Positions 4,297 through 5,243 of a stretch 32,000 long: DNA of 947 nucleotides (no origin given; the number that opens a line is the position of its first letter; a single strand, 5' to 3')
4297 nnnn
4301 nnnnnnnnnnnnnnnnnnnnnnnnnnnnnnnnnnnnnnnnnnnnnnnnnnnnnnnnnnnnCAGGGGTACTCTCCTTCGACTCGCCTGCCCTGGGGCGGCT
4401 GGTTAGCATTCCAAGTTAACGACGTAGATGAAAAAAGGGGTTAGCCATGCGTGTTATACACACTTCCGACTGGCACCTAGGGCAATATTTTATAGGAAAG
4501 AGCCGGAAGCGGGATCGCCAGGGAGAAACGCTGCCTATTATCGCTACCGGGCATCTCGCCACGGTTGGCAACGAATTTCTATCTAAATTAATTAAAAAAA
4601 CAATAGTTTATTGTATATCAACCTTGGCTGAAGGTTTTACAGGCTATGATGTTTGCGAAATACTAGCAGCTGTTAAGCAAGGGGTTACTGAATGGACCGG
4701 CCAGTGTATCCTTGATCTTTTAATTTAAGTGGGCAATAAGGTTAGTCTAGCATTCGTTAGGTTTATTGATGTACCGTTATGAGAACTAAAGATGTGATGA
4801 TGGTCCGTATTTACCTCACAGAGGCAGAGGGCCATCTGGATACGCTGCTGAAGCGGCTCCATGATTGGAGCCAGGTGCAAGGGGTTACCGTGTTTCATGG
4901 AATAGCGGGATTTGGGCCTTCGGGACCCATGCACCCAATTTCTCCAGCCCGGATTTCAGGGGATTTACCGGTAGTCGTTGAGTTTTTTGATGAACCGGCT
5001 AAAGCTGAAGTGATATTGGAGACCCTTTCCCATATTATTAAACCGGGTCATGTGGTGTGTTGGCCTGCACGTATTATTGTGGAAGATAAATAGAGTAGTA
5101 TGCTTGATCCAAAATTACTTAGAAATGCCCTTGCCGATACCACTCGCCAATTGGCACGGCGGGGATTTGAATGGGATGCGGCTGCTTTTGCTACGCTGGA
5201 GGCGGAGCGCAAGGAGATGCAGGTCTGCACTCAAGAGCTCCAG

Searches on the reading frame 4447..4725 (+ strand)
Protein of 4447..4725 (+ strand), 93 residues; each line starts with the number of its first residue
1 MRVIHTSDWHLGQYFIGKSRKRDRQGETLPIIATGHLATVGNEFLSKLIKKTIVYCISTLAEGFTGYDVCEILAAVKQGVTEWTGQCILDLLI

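Call 89: search_solved_structures(query=window:4447-4725:+, max_evalue=1, show_alignments=1)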
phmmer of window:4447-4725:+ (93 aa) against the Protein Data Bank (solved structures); distinct sequences matched with E-value up to 1: 10.
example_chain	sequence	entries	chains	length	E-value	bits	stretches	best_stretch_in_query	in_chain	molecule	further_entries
4lty_C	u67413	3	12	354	2.8e-09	40.4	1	1-26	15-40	Exonuclease subunit SbcD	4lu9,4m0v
6s6v_A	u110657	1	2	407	3.9e-09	39.9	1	1-26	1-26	Nuclease SbcCD subunit D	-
7yzo_A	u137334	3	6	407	3.9e-09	39.9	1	1-26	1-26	Nuclease SbcCD subunit D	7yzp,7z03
6s85_A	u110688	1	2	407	3.9e-09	39.9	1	1-26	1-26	Nuclease SbcCD subunit D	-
3thn_A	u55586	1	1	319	0.16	15.5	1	1-27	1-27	Exonuclease, putative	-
3qg5_C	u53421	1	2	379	0.2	15.2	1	1-27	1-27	Mre11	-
3tho_B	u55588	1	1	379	0.2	15.2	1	1-27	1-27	Exonuclease, putative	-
7dog_A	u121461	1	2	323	0.22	15.1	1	2-23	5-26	Nuclease SbcCD subunit D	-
4o24_A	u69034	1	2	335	0.32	14.6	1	1-27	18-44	Exonuclease, putative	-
2q8u_A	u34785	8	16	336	0.32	14.6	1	1-27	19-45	Exonuclease, putative | Nuclease SbcCD subunit D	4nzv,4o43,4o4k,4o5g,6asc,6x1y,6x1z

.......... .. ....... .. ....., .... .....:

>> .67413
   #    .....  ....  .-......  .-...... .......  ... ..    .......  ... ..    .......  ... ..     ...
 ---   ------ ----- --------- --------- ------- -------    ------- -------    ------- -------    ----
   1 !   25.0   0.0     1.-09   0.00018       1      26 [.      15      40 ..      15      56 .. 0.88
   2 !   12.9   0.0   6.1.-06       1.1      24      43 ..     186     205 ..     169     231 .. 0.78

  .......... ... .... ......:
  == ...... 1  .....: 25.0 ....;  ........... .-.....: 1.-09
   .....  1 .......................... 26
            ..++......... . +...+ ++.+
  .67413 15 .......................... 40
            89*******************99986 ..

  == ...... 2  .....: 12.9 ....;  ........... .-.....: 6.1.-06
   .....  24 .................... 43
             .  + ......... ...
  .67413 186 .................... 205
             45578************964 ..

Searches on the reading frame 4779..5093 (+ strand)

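Call 3: search_protein_families(library=pfam, proteins=[window:4779-5093:+], max_evalue=1)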
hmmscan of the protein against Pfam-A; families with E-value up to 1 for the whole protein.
window:4779-5093:+ (104 aa): 1 family
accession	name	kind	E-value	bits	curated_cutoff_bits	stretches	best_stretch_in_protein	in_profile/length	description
PF02641.20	DUF190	-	3.3e-16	59.8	23.4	1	9-98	3-96/97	Uncharacterized ACR, COG1993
